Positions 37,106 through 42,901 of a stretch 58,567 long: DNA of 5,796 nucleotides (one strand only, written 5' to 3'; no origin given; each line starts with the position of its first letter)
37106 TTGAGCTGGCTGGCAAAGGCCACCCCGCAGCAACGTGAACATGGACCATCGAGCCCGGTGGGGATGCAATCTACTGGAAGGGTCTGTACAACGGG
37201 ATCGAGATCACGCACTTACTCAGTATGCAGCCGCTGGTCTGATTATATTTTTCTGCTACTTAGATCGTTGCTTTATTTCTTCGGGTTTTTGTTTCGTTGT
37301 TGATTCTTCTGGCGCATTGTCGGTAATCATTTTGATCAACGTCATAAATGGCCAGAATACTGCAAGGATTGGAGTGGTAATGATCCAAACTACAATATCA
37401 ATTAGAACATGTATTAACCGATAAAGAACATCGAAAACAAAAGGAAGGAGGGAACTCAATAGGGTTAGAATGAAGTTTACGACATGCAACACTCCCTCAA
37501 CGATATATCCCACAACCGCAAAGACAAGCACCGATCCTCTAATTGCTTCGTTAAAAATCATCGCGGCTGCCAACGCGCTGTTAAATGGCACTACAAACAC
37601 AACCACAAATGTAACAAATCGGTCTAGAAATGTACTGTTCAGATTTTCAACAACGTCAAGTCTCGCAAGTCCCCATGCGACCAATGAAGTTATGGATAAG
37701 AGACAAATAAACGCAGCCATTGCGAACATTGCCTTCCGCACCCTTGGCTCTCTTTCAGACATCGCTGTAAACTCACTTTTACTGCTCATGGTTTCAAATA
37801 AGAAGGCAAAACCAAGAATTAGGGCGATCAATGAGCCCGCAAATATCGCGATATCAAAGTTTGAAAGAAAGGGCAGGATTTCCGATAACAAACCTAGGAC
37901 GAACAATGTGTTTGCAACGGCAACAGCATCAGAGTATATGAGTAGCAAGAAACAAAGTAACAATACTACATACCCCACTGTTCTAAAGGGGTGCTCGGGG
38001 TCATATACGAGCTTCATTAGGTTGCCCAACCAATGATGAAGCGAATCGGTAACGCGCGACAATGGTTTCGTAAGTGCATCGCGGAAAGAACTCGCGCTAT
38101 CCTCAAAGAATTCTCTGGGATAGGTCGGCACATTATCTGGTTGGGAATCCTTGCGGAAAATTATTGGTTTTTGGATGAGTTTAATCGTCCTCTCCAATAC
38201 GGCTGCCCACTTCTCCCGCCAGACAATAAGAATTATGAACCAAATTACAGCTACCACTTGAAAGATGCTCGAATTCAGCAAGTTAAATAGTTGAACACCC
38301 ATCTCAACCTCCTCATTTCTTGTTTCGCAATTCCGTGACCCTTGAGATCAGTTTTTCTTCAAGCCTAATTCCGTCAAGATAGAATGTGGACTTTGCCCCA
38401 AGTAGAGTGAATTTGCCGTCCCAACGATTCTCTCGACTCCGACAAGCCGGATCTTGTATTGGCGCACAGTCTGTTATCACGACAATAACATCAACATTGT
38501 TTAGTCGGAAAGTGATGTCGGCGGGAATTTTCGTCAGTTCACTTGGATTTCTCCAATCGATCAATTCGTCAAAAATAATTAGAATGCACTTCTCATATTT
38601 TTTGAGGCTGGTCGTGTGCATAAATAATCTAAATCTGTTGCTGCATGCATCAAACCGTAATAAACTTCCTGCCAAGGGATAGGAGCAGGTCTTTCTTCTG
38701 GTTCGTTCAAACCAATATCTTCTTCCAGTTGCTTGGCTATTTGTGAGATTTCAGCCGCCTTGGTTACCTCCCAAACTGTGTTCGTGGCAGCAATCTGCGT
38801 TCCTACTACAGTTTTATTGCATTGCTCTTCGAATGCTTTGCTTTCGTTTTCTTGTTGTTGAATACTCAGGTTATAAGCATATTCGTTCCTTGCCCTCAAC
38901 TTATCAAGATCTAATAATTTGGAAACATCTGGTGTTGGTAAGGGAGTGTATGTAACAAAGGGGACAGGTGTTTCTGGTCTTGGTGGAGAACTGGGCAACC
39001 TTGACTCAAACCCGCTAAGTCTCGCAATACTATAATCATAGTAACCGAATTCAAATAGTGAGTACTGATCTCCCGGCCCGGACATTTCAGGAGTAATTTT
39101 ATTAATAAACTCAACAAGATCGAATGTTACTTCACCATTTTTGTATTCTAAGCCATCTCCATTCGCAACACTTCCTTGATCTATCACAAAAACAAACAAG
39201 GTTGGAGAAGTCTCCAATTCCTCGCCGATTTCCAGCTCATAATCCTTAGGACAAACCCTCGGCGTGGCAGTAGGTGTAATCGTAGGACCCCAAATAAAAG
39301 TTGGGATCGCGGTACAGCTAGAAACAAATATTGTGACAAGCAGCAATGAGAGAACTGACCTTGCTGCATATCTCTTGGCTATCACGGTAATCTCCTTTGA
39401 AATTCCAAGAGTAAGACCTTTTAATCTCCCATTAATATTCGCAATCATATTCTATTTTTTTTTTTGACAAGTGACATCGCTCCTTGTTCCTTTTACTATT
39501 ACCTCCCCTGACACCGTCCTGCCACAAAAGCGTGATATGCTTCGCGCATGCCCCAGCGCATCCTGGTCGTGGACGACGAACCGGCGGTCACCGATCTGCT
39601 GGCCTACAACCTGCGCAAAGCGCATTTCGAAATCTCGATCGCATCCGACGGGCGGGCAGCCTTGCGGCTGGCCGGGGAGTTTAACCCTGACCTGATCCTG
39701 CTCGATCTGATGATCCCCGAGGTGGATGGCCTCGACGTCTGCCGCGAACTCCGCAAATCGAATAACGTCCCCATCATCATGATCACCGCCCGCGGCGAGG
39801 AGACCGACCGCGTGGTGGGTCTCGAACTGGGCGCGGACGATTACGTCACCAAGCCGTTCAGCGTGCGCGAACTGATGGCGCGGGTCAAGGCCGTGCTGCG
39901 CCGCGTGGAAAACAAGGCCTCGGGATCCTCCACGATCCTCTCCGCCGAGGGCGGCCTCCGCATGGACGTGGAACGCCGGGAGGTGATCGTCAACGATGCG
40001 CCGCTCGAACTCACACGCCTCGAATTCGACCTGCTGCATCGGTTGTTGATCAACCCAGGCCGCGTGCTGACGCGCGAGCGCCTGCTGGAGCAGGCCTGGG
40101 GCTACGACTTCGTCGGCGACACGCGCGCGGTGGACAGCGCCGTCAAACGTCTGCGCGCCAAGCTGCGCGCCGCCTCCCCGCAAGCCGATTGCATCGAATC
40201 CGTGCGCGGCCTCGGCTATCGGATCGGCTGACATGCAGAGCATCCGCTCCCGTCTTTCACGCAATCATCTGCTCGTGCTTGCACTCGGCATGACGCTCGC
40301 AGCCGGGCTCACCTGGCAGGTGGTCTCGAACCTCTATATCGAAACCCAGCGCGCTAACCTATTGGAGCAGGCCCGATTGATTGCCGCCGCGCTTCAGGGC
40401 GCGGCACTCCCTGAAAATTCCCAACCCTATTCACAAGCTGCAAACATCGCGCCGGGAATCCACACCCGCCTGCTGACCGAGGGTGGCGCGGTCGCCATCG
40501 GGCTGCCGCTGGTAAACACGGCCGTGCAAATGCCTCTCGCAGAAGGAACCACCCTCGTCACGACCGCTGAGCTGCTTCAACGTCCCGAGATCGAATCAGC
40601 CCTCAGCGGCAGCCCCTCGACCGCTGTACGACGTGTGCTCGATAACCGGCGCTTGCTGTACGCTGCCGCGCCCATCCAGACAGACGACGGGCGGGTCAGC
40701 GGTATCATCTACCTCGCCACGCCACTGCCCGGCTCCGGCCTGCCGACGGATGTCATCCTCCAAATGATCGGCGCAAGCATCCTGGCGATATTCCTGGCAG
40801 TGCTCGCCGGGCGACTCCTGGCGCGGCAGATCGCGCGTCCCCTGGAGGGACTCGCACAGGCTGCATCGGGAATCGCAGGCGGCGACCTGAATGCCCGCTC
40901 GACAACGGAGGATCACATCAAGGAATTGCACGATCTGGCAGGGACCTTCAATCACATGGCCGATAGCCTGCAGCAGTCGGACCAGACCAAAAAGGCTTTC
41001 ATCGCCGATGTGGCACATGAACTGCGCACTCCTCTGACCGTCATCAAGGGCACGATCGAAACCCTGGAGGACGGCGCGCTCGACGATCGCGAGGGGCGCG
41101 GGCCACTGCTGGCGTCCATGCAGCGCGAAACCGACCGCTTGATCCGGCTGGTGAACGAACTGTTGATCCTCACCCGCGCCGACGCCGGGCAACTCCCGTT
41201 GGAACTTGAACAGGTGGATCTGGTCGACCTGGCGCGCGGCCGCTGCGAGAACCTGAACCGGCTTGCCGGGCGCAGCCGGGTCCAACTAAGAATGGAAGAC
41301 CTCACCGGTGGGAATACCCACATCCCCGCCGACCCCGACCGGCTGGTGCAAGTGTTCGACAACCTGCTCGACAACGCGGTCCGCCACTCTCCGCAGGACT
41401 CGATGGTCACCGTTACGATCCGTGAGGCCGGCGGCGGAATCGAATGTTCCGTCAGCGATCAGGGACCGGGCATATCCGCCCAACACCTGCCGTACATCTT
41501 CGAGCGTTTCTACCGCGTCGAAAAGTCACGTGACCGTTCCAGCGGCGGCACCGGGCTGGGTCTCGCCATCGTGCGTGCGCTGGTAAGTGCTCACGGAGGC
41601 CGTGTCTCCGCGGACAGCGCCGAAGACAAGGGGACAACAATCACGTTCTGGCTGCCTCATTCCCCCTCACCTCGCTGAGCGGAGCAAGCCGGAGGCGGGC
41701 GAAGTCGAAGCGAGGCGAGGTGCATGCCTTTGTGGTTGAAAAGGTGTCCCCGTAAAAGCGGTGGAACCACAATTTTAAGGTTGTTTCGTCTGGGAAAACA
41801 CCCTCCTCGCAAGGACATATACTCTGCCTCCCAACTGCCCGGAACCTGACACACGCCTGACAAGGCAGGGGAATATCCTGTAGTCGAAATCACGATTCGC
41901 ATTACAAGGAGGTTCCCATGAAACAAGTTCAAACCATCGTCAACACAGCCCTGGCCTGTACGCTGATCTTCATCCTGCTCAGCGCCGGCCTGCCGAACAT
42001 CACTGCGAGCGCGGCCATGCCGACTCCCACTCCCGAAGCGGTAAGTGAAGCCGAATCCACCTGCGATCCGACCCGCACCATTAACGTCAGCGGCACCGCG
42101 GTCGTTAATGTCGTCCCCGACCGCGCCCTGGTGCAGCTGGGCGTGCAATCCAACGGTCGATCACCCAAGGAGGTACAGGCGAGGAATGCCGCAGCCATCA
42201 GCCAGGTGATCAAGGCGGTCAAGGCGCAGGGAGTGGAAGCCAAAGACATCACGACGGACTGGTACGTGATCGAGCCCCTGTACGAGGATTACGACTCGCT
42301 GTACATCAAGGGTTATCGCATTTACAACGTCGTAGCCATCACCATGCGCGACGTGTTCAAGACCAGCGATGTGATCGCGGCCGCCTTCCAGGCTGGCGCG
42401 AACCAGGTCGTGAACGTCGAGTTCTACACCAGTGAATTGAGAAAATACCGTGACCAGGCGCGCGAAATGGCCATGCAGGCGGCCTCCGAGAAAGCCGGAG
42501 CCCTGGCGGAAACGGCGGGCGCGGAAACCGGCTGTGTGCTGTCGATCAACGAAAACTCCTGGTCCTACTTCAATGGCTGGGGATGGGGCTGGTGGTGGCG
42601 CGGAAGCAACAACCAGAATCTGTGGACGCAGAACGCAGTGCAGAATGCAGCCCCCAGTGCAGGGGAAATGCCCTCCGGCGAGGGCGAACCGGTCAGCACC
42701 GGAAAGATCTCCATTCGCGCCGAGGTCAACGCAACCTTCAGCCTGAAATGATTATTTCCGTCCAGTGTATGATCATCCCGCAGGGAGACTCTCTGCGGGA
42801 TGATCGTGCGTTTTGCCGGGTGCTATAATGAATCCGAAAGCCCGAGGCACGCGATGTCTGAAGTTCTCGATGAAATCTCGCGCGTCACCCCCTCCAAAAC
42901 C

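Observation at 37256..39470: Candidate undescribed module: A-tract-promoted lipoprotein (split, weakly vWA-like) plus polytopic membrane protein in an AT-rich islet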

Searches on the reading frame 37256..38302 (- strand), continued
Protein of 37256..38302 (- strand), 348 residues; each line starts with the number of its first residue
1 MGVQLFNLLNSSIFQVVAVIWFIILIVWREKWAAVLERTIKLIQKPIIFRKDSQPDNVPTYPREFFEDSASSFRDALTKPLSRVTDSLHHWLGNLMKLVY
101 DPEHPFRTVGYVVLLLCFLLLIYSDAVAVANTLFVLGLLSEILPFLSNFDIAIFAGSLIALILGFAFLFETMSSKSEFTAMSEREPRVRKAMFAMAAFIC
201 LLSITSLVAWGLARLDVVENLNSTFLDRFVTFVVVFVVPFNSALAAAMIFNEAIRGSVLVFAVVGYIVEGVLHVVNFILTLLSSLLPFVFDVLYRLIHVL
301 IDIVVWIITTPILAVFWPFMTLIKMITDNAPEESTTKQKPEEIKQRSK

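Call 81: search_protein_families(library=pfam, alignment_id=A5, max_evalue=0.1)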
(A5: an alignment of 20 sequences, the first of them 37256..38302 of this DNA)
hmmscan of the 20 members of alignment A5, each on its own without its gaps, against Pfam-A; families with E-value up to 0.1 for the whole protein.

A. member 1, window:37256-38302:- (348 aa): 2 families
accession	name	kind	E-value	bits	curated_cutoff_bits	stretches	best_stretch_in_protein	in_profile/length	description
PF06864.17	PAP_PilO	-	0.025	13.8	26.7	1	169-219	151-199/419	Pilin accessory protein (PilO)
PF04869.20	Uso1_p115_head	-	0.027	14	28.2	1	84-175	149-238/313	Uso1 / p115 like vesicle tethering protein, head region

B. families by the number of members that match (of 20 scanned): 7 families
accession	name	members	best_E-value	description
PF03142.21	Chitin_synth_2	1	0.005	Chitin synthase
PF04290.18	DctQ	1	0.0055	Tripartite ATP-independent periplasmic transporters, DctQ component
PF06864.17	PAP_PilO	1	0.025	Pilin accessory protein (PilO)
PF04869.20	Uso1_p115_head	1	0.027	Uso1 / p115 like vesicle tethering protein, head region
PF24345.1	PH_24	1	0.071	EVH1 domain-like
PF11022.13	ATP19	1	0.079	ATP synthase subunit K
PF09534.15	Trp_oprn_chp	1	0.094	Tryptophan-associated transmembrane protein (Trp_oprn_chp)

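Call 85: search_protein_families(library=pfam, proteins=[L026:2544-4481:+, L005:3324-4679:-, L001:2511-3617:-], max_evalue=0.01)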
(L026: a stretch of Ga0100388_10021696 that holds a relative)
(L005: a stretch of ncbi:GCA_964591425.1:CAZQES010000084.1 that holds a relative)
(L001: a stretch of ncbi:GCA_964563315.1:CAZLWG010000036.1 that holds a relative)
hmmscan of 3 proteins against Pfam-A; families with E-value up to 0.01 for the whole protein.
L026:2544-4481:+ (646 aa): 1 family
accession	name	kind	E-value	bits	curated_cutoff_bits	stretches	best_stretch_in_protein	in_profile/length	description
PF13519.12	VWA_2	-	4.9e-05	24.3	27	1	77-189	3-106/107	von Willebrand factor type A domain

L005:3324-4679:- (451 aa): 5 families
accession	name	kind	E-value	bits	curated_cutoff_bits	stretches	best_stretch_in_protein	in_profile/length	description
PF13529.12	Peptidase_C39_2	-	4.6e-12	47.1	24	1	113-250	2-143/143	Peptidase_C39 like family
PF07719.23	TPR_2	-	5.7e-09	35.9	27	1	323-353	2-32/34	Tetratricopeptide repeat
PF00515.34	TPR_1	-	7.1e-06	26.1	27.8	0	408-436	5-33/34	Tetratricopeptide repeat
PF13174.12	TPR_6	-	3.5e-05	24.6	26.3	0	405-436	1-32/33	Tetratricopeptide repeat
PF14399.12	BtrH_N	-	0.0034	18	29.7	1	201-249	83-134/134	Butirosin biosynthesis protein H, N-terminal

L001:2511-3617:- (368 aa): 0 families

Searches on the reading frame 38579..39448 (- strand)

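Call 4: search_protein_families(library=pfam, proteins=[window:38579-39448:-], max_evalue=1)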
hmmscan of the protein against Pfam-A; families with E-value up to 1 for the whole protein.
window:38579-39448:- (289 aa): 1 family
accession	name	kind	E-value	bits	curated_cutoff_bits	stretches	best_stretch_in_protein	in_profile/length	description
PF22553.1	TY-Chap2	-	0.023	14.9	27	1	212-258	52-99/223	T3SS (YopN, CesT) and YbjN peptide-binding chaperone 2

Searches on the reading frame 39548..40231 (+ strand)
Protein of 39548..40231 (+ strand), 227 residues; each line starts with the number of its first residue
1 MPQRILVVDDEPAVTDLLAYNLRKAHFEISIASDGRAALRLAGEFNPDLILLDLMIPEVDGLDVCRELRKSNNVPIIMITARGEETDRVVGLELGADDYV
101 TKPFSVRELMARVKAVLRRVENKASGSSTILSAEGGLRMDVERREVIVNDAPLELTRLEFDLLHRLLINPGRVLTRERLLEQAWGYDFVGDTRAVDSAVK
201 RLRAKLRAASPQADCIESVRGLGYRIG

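Call 21: search_protein_families(library=pfam, proteins=[window:39548-40231:+], max_evalue=0.001)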
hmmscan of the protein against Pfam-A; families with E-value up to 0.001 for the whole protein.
window:39548-40231:+ (227 aa): 2 families
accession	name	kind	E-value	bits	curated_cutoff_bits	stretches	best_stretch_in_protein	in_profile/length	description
PF00072.30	Response_reg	-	9.1e-32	110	30.2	1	5-114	1-111/111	Response regulator receiver domain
PF00486.34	Trans_reg_C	-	2e-25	89.1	26.2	1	152-226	3-77/77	Transcriptional regulatory protein, C terminal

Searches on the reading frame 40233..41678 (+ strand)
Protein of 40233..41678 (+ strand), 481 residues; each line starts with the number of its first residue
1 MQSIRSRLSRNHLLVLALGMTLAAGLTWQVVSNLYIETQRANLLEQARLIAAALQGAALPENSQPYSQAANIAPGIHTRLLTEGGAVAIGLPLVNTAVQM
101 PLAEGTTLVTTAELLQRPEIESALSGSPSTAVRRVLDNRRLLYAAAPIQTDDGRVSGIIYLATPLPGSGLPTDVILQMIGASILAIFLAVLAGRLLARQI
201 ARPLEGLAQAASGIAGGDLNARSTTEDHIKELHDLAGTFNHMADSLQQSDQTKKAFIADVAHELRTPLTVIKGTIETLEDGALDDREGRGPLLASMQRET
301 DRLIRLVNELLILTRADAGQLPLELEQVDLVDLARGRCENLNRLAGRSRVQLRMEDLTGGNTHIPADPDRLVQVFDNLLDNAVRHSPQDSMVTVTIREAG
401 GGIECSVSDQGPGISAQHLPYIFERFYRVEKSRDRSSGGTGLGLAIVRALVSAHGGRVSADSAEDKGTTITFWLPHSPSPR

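Call 21: search_protein_families(library=pfam, proteins=[window:40233-41678:+], max_evalue=0.001)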
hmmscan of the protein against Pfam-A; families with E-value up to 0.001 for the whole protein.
window:40233-41678:+ (481 aa): 4 families
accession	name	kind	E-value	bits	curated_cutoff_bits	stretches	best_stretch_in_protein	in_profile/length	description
PF02518.31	HATPase_c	-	2.3e-35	121.8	26.4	1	367-476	2-109/111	Histidine kinase-, DNA gyrase B-, and HSP90-like ATPase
PF00512.31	HisKA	-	1.4e-18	67.1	26.9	1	253-319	2-66/66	His Kinase A (phospho-acceptor) domain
PF00672.30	HAMP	-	8.9e-12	45.6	25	1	195-248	1-53/53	HAMP domain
PF13581.12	HATPase_c_2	-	1.6e-06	28.6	27.4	1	378-471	39-124/127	Histidine kinase-like ATPase domain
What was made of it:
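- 39548..41678 (+): OmpR-type response regulator (39548-40231) and HAMP/HisKA histidine kinase (40233-41678), transcribed divergently from the cassette. This is a possible functional neighbour and is host-like in composition. Call 21.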

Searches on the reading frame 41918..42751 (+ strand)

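Call 21: search_protein_families(library=pfam, proteins=[window:41918-42751:+], max_evalue=0.001)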
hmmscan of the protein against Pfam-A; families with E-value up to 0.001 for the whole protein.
window:41918-42751:+ (277 aa): 1 family
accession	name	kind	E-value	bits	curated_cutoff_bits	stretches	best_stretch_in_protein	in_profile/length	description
PF04402.19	SIMPL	-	4.3e-44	151.7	25.2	1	55-274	1-205/205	Protein of unknown function (DUF541)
